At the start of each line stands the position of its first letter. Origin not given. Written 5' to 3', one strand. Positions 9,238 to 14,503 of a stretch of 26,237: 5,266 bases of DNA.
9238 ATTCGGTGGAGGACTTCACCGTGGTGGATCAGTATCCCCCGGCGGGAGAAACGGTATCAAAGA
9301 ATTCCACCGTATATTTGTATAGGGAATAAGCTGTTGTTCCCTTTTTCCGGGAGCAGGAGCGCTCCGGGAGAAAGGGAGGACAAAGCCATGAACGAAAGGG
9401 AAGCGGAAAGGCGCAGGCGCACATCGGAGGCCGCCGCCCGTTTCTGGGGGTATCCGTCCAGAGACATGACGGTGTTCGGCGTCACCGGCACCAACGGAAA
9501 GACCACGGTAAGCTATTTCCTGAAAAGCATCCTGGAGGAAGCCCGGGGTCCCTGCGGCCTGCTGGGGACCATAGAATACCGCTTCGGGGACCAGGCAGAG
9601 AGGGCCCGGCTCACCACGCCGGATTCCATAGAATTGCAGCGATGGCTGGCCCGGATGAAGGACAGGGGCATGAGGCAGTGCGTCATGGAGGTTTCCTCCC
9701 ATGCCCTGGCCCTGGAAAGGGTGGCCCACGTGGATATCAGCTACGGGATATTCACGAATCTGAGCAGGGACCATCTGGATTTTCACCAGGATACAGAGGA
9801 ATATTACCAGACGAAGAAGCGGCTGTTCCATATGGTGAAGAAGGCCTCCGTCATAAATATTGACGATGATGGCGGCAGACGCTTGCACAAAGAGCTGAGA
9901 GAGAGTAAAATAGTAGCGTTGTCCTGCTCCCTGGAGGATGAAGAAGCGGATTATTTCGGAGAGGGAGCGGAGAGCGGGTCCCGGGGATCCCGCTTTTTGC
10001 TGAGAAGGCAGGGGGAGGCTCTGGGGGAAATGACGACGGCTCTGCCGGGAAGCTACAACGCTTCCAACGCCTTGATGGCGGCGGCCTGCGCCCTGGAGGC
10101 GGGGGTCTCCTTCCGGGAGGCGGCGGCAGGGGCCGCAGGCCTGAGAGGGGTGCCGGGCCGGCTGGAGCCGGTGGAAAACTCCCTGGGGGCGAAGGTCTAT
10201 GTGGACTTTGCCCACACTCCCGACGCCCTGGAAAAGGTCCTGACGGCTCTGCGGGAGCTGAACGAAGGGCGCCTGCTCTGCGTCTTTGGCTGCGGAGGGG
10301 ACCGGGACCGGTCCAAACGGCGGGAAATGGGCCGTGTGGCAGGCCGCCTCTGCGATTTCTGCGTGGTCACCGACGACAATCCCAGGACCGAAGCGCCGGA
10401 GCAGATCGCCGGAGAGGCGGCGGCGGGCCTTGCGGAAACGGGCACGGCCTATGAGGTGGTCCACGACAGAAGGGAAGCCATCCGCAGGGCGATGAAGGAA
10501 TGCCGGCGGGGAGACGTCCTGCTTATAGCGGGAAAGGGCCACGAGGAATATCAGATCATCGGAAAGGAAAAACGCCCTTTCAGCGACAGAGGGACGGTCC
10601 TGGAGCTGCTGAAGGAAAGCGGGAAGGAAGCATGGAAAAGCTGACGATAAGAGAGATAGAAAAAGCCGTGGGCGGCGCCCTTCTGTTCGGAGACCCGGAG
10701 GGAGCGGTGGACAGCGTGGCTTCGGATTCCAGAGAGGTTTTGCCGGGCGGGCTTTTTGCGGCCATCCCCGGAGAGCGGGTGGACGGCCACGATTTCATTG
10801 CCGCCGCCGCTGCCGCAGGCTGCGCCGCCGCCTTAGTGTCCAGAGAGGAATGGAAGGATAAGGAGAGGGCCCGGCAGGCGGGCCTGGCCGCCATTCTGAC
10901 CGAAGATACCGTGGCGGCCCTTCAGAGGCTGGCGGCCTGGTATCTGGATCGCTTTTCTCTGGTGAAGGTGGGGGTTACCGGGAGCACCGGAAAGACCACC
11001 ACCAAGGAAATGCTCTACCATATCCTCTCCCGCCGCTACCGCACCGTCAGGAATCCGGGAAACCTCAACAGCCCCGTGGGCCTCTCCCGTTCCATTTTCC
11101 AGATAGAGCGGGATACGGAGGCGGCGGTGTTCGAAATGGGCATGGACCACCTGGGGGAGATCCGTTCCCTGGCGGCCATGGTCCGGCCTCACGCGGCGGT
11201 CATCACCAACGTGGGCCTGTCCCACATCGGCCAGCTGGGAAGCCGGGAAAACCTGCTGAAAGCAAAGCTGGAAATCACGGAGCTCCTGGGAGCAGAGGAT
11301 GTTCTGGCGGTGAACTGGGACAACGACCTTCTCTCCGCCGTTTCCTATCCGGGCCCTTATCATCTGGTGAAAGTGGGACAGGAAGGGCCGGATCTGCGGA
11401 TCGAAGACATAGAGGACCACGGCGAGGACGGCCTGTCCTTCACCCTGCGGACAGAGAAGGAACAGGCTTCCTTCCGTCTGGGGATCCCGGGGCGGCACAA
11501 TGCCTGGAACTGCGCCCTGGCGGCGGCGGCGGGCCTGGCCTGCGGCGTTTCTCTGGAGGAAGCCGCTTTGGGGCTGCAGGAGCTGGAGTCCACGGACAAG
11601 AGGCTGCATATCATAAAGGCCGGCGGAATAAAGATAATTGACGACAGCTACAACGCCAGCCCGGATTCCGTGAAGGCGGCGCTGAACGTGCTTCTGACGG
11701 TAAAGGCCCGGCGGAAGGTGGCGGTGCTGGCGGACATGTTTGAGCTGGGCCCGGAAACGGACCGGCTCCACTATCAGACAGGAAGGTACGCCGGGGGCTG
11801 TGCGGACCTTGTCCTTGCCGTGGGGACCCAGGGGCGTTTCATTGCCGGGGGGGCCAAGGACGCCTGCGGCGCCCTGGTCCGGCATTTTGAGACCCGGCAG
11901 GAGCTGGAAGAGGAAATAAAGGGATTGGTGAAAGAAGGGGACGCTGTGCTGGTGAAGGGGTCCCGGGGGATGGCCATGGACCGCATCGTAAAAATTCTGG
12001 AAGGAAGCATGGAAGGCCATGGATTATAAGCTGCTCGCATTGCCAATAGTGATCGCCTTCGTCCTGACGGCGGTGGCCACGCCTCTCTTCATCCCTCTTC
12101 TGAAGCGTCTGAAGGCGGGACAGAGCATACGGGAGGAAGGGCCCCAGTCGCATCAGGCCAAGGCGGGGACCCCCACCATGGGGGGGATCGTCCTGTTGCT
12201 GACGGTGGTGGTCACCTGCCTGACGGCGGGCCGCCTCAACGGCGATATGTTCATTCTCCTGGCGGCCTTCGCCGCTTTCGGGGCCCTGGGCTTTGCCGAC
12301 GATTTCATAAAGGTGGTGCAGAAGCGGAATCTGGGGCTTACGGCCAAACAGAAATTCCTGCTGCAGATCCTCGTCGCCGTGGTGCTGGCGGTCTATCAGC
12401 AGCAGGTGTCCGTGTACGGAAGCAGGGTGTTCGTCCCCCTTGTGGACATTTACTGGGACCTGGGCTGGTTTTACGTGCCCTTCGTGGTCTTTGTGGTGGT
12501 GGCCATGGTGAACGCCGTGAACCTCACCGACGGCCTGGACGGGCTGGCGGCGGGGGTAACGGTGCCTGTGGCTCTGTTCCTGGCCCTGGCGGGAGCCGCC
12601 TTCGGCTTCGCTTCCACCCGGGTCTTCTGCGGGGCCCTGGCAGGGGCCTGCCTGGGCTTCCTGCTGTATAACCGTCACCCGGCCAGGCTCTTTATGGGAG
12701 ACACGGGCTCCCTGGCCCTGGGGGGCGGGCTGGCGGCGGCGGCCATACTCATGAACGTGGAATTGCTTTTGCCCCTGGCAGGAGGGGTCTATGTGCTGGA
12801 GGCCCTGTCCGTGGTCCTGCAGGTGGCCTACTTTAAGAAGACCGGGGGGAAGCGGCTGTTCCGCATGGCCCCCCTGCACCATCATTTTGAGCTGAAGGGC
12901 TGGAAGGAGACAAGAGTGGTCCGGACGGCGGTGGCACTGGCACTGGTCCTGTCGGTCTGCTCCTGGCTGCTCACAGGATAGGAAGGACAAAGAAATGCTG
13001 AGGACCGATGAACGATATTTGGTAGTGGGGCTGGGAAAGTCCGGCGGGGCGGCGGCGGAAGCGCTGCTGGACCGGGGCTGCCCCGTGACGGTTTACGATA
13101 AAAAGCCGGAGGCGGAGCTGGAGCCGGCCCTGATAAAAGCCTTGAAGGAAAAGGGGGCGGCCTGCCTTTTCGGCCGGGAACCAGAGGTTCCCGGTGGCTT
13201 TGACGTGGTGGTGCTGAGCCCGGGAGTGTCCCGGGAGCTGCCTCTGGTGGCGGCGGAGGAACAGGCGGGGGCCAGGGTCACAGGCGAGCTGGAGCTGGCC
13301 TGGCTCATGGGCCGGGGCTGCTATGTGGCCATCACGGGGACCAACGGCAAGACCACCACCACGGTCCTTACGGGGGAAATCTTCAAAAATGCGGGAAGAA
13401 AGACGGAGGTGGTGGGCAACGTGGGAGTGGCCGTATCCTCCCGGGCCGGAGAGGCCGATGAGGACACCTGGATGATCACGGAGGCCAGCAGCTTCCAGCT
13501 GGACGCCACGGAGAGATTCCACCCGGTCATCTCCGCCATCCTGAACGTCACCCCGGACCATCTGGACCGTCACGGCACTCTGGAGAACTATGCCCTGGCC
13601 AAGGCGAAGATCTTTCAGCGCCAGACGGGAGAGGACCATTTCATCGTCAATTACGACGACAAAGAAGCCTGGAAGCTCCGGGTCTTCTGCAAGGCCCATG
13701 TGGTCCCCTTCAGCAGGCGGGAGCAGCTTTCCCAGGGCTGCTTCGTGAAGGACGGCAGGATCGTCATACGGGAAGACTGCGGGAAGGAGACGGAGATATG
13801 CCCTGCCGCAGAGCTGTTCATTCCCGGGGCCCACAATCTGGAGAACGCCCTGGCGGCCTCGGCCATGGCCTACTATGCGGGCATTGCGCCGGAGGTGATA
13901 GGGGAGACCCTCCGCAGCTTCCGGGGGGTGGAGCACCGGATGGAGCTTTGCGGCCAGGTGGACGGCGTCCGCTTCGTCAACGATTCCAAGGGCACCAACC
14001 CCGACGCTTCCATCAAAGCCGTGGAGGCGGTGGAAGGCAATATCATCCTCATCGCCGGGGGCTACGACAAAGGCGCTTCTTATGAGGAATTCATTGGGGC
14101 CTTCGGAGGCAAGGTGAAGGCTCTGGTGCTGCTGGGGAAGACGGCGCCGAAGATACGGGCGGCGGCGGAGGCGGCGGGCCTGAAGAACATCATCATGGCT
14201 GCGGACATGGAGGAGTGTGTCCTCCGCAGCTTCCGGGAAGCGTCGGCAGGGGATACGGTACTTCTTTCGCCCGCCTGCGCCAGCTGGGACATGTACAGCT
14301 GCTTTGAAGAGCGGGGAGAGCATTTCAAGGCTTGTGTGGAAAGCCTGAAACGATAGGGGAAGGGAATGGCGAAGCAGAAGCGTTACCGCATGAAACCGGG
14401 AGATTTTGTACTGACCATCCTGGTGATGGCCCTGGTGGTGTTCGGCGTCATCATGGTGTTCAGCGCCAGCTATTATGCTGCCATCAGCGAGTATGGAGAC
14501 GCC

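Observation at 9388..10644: MurE lacking the N-terminal UDP-binding domain but with intact catalytic and meso-DAP motifs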

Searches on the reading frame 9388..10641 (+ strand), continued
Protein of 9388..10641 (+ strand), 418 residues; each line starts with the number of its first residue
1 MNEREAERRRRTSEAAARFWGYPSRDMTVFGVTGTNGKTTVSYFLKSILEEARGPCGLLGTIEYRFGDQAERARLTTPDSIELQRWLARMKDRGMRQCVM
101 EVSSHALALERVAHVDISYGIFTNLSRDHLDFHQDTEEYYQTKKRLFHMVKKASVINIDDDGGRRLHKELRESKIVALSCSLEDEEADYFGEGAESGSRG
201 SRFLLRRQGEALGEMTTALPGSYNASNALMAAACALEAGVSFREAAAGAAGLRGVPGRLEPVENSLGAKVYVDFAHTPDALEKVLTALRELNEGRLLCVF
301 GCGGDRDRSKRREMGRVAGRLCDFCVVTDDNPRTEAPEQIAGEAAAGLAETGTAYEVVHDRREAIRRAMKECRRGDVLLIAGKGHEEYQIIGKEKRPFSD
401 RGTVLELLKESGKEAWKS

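Call 94: search_protein_families(library=pfam, proteins=[P0121, P0124, P0130, P0143, P0186, P0264, P0156], max_evalue=0.001)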
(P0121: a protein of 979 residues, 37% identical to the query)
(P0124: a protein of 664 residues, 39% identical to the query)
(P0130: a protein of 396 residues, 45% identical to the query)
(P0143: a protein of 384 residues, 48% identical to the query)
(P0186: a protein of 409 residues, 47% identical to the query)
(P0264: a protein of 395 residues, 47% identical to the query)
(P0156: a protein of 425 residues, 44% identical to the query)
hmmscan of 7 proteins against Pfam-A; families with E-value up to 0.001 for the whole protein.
P0121 (979 aa): 4 families
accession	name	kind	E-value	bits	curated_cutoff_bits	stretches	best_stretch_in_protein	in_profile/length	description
PF08245.18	Mur_ligase_M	-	4e-108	360.3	24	2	600-804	1-199/200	Mur ligase middle domain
PF02875.26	Mur_ligase_C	-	1.5e-68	229.9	28.4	2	334-459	1-127/127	Mur ligase, glutamate ligase domain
PF01225.30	Mur_ligase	-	3.5e-18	66.2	21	2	513-588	1-95/95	Mur ligase family, catalytic domain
PF13602.12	ADH_zinc_N_2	-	0.00014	23.2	27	0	339-386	18-60/134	Zinc-binding dehydrogenase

P0124 (664 aa): 3 families
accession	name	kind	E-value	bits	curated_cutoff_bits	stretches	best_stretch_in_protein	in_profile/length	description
PF02875.26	Mur_ligase_C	-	1.8e-66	223.1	28.4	2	21-146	1-127/127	Mur ligase, glutamate ligase domain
PF08245.18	Mur_ligase_M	-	1.1e-51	176.1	24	1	283-487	1-199/200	Mur ligase middle domain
PF01225.30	Mur_ligase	-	1.3e-08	35.5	21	1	197-271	1-95/95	Mur ligase family, catalytic domain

P0130 (396 aa): 2 families
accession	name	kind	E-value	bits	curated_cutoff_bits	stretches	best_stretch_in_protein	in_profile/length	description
PF08245.18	Mur_ligase_M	-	7.3e-45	153.8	24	1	7-210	1-199/200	Mur ligase middle domain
PF02875.26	Mur_ligase_C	-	4.5e-31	108.7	28.4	1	233-360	1-127/127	Mur ligase, glutamate ligase domain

P0143 (384 aa): 2 families
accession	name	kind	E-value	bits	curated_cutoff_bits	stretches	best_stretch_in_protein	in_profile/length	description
PF08245.18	Mur_ligase_M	-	2e-50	172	24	1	5-205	1-199/200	Mur ligase middle domain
PF02875.26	Mur_ligase_C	-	2e-38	132.6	28.4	1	228-354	1-127/127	Mur ligase, glutamate ligase domain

P0186 (409 aa): 2 families
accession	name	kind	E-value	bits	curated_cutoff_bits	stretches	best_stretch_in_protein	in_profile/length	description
PF08245.18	Mur_ligase_M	-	1.6e-38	133.1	24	1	6-229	1-197/200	Mur ligase middle domain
PF02875.26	Mur_ligase_C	-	1.6e-33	116.7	28.4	1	254-381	1-127/127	Mur ligase, glutamate ligase domain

P0264 (395 aa): 2 families
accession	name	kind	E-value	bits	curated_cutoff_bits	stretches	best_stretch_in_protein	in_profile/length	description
PF08245.18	Mur_ligase_M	-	1.4e-50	172.5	24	1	6-214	1-199/200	Mur ligase middle domain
PF02875.26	Mur_ligase_C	-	4.1e-30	105.7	28.4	1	237-365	1-127/127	Mur ligase, glutamate ligase domain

P0156 (425 aa): 2 families
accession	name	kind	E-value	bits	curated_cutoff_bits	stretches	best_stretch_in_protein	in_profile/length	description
PF08245.18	Mur_ligase_M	-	1.2e-63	215.1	24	1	49-248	1-199/200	Mur ligase middle domain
PF02875.26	Mur_ligase_C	-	7.5e-32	111.3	28.4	1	271-398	1-127/127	Mur ligase, glutamate ligase domain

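Call 95: find_encoding_contigs(protein=P0143, flank=3000, max_places=2)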
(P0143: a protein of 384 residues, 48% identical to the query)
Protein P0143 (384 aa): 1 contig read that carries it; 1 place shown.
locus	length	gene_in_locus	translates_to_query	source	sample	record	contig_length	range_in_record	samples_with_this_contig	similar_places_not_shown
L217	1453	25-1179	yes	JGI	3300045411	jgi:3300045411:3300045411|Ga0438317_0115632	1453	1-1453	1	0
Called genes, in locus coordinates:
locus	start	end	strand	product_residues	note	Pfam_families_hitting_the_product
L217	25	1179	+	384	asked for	PF08245:Mur_ligase_M, PF02875:Mur_ligase_C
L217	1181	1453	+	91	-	?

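Call 96: find_encoding_contigs(protein=P0186, flank=3000, max_places=2)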
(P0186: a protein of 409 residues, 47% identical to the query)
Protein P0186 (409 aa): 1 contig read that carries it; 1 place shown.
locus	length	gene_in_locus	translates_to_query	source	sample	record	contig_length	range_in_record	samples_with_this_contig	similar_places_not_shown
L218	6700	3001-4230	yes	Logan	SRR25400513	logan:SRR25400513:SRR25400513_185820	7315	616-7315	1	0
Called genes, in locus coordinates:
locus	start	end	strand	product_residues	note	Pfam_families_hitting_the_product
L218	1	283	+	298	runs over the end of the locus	?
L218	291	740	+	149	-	-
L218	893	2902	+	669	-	PF03717:PBP_dimer, PF00905:Transpeptidase, PF03793:PASTA (weak)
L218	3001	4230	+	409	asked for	PF08245:Mur_ligase_M, PF02875:Mur_ligase_C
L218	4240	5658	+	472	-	PF01225:Mur_ligase (weak), PF08245:Mur_ligase_M, PF02875:Mur_ligase_C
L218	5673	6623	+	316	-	PF10555:MraY_sig1 (weak), PF00953:Glycos_transf_4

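Call 97: find_encoding_contigs(protein=P0264, flank=3000, max_places=2)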
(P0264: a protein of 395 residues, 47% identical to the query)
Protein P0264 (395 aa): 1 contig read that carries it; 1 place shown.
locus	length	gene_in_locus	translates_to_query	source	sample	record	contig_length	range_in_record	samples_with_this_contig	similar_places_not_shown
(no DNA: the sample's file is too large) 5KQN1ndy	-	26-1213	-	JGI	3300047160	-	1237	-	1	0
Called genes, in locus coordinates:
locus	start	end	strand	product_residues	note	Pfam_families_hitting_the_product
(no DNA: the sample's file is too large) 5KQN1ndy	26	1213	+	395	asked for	PF08245:Mur_ligase_M, PF02875:Mur_ligase_C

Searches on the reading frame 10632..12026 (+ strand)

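Call 3: search_protein_families(library=pfam, proteins=[window:10632-12026:+], max_evalue=0.01)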
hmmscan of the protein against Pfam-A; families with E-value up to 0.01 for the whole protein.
window:10632-12026:+ (465 aa): 3 families
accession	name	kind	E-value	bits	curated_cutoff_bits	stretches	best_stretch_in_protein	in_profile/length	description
PF08245.18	Mur_ligase_M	-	4.8e-40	138.1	24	1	115-300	1-199/200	Mur ligase middle domain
PF02875.26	Mur_ligase_C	-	3.5e-20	73.6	28.4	1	324-445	2-127/127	Mur ligase, glutamate ligase domain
PF01225.30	Mur_ligase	-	3.2e-11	43.9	21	1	28-102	4-92/95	Mur ligase family, catalytic domain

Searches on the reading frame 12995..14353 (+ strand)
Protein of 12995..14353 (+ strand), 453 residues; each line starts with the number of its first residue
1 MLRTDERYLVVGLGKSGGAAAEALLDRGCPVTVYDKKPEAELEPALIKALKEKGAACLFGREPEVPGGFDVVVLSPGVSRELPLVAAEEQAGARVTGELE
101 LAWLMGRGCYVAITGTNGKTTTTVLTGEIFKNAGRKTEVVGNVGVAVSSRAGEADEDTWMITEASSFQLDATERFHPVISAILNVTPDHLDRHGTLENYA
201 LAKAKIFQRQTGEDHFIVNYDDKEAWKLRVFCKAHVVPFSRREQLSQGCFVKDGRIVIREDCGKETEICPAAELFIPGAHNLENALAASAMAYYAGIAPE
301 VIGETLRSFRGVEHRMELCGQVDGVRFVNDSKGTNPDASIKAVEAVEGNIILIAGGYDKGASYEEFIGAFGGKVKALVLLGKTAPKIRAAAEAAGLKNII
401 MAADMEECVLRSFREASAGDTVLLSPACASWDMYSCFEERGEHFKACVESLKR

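Call 3: search_protein_families(library=pfam, proteins=[window:12995-14353:+], max_evalue=0.01)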
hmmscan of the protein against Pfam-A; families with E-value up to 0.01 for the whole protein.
window:12995-14353:+ (453 aa): 4 families
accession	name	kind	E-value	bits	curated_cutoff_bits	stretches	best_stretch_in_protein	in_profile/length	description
PF08245.18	Mur_ligase_M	-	5.7e-30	105.2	24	1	113-292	1-200/200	Mur ligase middle domain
PF02875.26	Mur_ligase_C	-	2.7e-18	67.5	28.4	1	314-428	1-127/127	Mur ligase, glutamate ligase domain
PF21799.2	MurD-like_N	-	4.6e-09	36.9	27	1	7-97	2-88/88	Mur ligase MurD-like, N-terminal domain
PF13241.12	NAD_binding_7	-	0.0058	17.6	22.1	0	5-52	7-53/104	Putative NAD(P)-binding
